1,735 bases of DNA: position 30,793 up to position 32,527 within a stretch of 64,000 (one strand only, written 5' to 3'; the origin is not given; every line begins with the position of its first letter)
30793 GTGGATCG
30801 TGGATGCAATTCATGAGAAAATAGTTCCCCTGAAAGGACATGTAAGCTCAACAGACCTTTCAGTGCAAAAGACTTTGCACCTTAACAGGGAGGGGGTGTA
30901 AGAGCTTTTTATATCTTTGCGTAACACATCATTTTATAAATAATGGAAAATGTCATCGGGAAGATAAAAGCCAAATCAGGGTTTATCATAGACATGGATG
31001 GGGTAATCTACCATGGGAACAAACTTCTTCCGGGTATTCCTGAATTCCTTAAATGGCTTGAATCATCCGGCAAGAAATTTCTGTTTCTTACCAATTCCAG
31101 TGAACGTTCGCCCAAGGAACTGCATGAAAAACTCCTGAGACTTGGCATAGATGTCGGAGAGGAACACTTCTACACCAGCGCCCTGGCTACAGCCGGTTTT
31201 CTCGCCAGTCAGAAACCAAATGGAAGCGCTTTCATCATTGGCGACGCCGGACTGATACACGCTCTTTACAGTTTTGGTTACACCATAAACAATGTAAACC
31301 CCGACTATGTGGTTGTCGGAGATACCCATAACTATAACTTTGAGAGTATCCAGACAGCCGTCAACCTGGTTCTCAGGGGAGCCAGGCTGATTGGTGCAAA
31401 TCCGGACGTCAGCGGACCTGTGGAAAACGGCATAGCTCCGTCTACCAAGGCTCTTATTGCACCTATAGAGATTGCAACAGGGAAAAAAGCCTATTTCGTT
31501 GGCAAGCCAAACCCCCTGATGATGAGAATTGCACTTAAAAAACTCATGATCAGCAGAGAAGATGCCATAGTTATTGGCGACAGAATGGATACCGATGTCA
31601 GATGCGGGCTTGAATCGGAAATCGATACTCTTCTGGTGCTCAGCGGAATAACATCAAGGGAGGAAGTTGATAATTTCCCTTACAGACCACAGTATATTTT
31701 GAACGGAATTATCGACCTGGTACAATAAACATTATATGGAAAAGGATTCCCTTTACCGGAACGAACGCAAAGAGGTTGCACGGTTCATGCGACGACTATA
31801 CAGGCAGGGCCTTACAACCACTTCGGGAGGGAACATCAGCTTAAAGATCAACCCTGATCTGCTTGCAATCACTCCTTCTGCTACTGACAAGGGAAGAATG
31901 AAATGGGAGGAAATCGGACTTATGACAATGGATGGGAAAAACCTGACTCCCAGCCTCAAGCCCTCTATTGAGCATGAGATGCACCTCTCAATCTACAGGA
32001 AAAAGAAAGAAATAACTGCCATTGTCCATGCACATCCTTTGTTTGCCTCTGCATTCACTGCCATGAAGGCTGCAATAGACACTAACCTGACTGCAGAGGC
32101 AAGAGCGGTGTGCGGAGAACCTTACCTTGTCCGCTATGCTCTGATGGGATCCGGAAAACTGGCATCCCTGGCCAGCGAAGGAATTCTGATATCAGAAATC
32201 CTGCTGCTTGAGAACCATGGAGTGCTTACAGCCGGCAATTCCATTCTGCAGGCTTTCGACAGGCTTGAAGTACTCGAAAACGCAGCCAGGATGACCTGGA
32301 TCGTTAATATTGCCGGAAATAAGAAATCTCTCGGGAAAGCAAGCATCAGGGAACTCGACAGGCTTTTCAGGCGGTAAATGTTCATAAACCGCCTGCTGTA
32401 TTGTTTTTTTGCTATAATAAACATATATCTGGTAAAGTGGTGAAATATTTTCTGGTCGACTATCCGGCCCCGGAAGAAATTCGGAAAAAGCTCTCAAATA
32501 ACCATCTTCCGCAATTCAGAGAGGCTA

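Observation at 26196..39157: Orphan catabolic island mixing a 2-oxoacid-dehydrogenase E2 and fused E1 with two class II aldolase-fold proteins, two phosphoesterases and three dehydrogenases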

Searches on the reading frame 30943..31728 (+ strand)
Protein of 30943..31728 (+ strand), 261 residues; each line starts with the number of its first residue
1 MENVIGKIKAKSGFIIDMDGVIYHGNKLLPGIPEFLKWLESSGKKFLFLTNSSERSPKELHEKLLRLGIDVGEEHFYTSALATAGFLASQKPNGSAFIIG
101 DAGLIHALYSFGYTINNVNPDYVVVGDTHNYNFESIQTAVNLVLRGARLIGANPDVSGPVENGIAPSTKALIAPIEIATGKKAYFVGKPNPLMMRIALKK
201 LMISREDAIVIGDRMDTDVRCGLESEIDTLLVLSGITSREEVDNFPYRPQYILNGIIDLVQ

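Call 3: search_protein_families(library=pfam, proteins=[window:30943-31728:+])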
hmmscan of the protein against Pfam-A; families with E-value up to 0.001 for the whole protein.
window:30943-31728:+ (261 aa): 4 families
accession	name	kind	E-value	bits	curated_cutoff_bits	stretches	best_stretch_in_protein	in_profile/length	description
PF13344.12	Hydrolase_6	-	2.9e-27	95.1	27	1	14-113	1-100/101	Haloacid dehalogenase-like hydrolase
PF13242.12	Hydrolase_like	-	9.9e-23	80.3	22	1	186-258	2-74/75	HAD-hyrolase-like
PF00702.32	Hydrolase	-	5.7e-11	43.6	26.4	1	13-220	3-185/191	haloacid dehalogenase-like hydrolase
PF13419.12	HAD_2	-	1.9e-07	31.8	23.8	1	175-232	122-178/178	Haloacid dehalogenase-like hydrolase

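Call 4: search_protein_families(library=ncbifam, proteins=[window:30943-31728:+])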
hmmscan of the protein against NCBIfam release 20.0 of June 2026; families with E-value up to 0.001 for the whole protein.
window:30943-31728:+ (261 aa): 17 families
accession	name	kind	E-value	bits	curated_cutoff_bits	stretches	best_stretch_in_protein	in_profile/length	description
NF007762.0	PRK10444.1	equivalog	4.9e-69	232.6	368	1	14-258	6-246/250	HAD-IIA family hydrolase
TIGR01457.1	HAD-SF-IIA-hyp2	hypoth_equivalog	1.9e-64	217.6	247.65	1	12-256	2-246/249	TIGR01457 family HAD-type hydrolase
NF053752.1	TK1734_fam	exception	9.3e-52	175.8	475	1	13-260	2-256/260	2-phosphoglycolate phosphatase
TIGR01452.1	PGP_euk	subfamily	3.6e-41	141.4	201.95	1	13-245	4-259/279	phosphoglycolate/pyridoxal phosphate family phosphatase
TIGR01460.1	HAD-SF-IIA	subfamily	3.1e-40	138.5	100.15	1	14-235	1-246/246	HAD-IIA family hydrolase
TIGR01458.1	HAD-SF-IIA-hyp3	hypoth_equivalog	5.1e-22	78.4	175.95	1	13-249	3-240/257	TIGR01458 family HAD-type hydrolase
TIGR01459.1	HAD-SF-IIA-hyp4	hypoth_equivalog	2.5e-19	69.6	103.75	1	12-233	9-241/242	TIGR01459 family HAD-type hydrolase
TIGR02253.1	CTE7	subfamily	3.4e-13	49.9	169.75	1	186-259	148-220/221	TIGR02253 family HAD-type hydrolase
NF009804.0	PRK13288.1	equivalog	2.1e-07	30.6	218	1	187-260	137-207/215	pyrophosphatase PpaX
TIGR01662.1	HAD-SF-IIIA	subfamily_domain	1.5e-06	28.3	44.6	0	186-222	91-128/141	HAD-IIIA family hydrolase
TIGR01668.1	YqeG_hyp_ppase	hypoth_equivalog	3.7e-05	23.3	89.1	1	187-240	90-143/170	YqeG family HAD IIIA-type phosphatase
TIGR02254.1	YjjG_YfnB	equivalog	0.00019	21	159.9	1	186-237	150-201/223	YjjG family noncanonical pyrimidine nucleotidase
TIGR01656.1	Histidinol-ppas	subfamily_domain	0.00023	21.1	84.15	0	163-222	81-135/149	histidinol-phosphate phosphatase domain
TIGR01549.1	HAD-SF-IA-v1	subfamily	0.00024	21.5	23.3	0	176-223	102-146/149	HAD-IA family hydrolase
TIGR00213.1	GmhB_yaeD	subfamily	0.00031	20.4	149.6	0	187-261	105-176/176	D-glycero-beta-D-manno-heptose 1,7-bisphosphate 7-phosphatase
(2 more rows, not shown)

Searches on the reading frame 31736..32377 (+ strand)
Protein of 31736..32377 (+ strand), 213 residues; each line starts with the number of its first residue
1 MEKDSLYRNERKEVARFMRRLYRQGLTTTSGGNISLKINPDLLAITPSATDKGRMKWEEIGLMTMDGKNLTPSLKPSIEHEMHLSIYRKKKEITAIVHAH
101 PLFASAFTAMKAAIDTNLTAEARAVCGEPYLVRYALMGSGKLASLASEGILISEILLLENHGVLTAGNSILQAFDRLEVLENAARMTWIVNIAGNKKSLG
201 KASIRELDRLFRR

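Call 3: search_protein_families(library=pfam, proteins=[window:31736-32377:+])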
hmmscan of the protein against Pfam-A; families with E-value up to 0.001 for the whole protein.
window:31736-32377:+ (213 aa): 1 family
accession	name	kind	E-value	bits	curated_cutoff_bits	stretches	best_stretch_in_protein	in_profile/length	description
PF00596.27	Aldolase_II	-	3.1e-40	138.5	22.2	1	13-187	2-182/183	Class II Aldolase and Adducin N-terminal domain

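Call 4: search_protein_families(library=ncbifam, proteins=[window:31736-32377:+])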
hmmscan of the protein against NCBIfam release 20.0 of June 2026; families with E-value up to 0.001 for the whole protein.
window:31736-32377:+ (213 aa): 30 families (the best 25 are shown)
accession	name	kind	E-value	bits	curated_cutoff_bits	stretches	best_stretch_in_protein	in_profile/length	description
NF005302.0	PRK06833.1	equivalog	6e-33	114.1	264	1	7-211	3-207/214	L-fuculose-phosphate aldolase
NF005123.0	PRK06557.1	subfamily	1.3e-32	113.3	251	1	4-208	6-213/223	L-ribulose-5-phosphate 4-epimerase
NF040649.1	FucA_Meth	equivalog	3.2e-31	108.7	250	1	11-191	3-177/179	L-fuculose phosphate aldolase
NF043034.1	OxoTetrPhDc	equivalog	6.9e-29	101.1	250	1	10-207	5-204/205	3-oxo-tetronate 4-phosphate decarboxylase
NF006208.0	PRK08333.1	equivalog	1.5e-28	99.7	267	1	8-191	3-184/189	aldolase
TIGR03328.1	salvage_mtnB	equivalog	6.4e-23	81.3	137.05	1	15-110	2-98/194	methylthioribulose 1-phosphate dehydratase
NF053831.1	RU1PAldHalo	equivalog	2.4e-22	79.4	300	1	8-206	3-198/208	ribulose-1-phosphate aldolase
NF006413.0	PRK08660.1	equivalog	2.8e-21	76.2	203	1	12-195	4-182/184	aldolase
NF006672.0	PRK09220.1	equivalog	2.1e-20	73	226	1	11-110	12-111/209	methylthioribulose 1-phosphate dehydratase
NF006047.0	PRK08193.1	subfamily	4.4e-18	65.7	257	1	12-126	7-122/231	L-ribulose-5-phosphate 4-epimerase AraD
TIGR01086.1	fucA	equivalog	1.3e-17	64.2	400.25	1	21-174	16-167/214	L-fuculose-phosphate aldolase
NF005984.0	PRK08087.1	subfamily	4.4e-17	62.6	264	1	14-174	10-168/215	L-fuculose-phosphate aldolase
NF004527.0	PRK05874.1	equivalog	7.1e-17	61.7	308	1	18-195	15-194/218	L-fuculose-phosphate aldolase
NF009003.0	PRK12348.1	subfamily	1.5e-16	60.7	331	1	18-191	12-197/228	L-ribulose-5-phosphate 4-epimerase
NF004979.0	PRK06357.1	equivalog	2.6e-16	59.6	216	1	6-188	2-196/221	hypothetical protein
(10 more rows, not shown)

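Call 55: search_solved_structures(query=window:31736-32377:+, max_evalue=0.00001, show_alignments=3)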
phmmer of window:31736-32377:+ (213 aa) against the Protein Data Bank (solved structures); distinct sequences matched with E-value up to 0.00001: 24.
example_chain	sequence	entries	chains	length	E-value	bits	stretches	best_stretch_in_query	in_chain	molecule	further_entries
6btd_A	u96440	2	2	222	2.7e-25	92.6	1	6-210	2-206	Fuculose phosphate aldolase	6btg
4c25_A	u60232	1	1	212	2.2e-20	76.6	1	11-190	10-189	L-FUCULOSE PHOSPHATE ALDOLASE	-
4c24_A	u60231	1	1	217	2.4e-20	76.5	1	11-190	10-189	L-FUCULOSE PHOSPHATE ALDOLASE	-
6vop_A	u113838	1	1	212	6.1e-17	65.4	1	9-190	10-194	Aldolase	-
2opi_A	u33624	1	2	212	1.4e-14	57.6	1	17-206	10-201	L-fuculose-1-phosphate aldolase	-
6voq_A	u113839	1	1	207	7.2e-14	55.3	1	11-190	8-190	Aldolase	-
2irp_A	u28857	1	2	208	1.9e-11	47.4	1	11-108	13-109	Putative aldolase class 2 protein aq_1979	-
1dzz_P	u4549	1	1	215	7.9e-08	35.6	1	18-173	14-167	L-fuculose phosphate aldolase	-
1dzv_P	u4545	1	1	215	7.9e-08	35.6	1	18-173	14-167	L-fuculose phosphate aldolase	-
1dzx_P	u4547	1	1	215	8.1e-08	35.6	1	18-173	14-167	L-fuculose phosphate aldolase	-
1dzy_P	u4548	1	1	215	8.1e-08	35.6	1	18-173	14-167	L-FUCULOSE-1-PHOSPHATE ALDOLASE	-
1fua_A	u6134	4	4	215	8.1e-08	35.6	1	18-173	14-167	L-FUCULOSE-1-PHOSPHATE ALDOLASE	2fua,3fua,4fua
1dzu_P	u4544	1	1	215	8.2e-08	35.6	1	18-173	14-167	L-fuculose phosphate aldolase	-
1dzw_P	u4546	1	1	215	1.1e-07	35.1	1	18-173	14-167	L-fuculose phosphate aldolase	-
7x78_A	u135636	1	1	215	1.6e-07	34.6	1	18-174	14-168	L-fuculose phosphate aldolase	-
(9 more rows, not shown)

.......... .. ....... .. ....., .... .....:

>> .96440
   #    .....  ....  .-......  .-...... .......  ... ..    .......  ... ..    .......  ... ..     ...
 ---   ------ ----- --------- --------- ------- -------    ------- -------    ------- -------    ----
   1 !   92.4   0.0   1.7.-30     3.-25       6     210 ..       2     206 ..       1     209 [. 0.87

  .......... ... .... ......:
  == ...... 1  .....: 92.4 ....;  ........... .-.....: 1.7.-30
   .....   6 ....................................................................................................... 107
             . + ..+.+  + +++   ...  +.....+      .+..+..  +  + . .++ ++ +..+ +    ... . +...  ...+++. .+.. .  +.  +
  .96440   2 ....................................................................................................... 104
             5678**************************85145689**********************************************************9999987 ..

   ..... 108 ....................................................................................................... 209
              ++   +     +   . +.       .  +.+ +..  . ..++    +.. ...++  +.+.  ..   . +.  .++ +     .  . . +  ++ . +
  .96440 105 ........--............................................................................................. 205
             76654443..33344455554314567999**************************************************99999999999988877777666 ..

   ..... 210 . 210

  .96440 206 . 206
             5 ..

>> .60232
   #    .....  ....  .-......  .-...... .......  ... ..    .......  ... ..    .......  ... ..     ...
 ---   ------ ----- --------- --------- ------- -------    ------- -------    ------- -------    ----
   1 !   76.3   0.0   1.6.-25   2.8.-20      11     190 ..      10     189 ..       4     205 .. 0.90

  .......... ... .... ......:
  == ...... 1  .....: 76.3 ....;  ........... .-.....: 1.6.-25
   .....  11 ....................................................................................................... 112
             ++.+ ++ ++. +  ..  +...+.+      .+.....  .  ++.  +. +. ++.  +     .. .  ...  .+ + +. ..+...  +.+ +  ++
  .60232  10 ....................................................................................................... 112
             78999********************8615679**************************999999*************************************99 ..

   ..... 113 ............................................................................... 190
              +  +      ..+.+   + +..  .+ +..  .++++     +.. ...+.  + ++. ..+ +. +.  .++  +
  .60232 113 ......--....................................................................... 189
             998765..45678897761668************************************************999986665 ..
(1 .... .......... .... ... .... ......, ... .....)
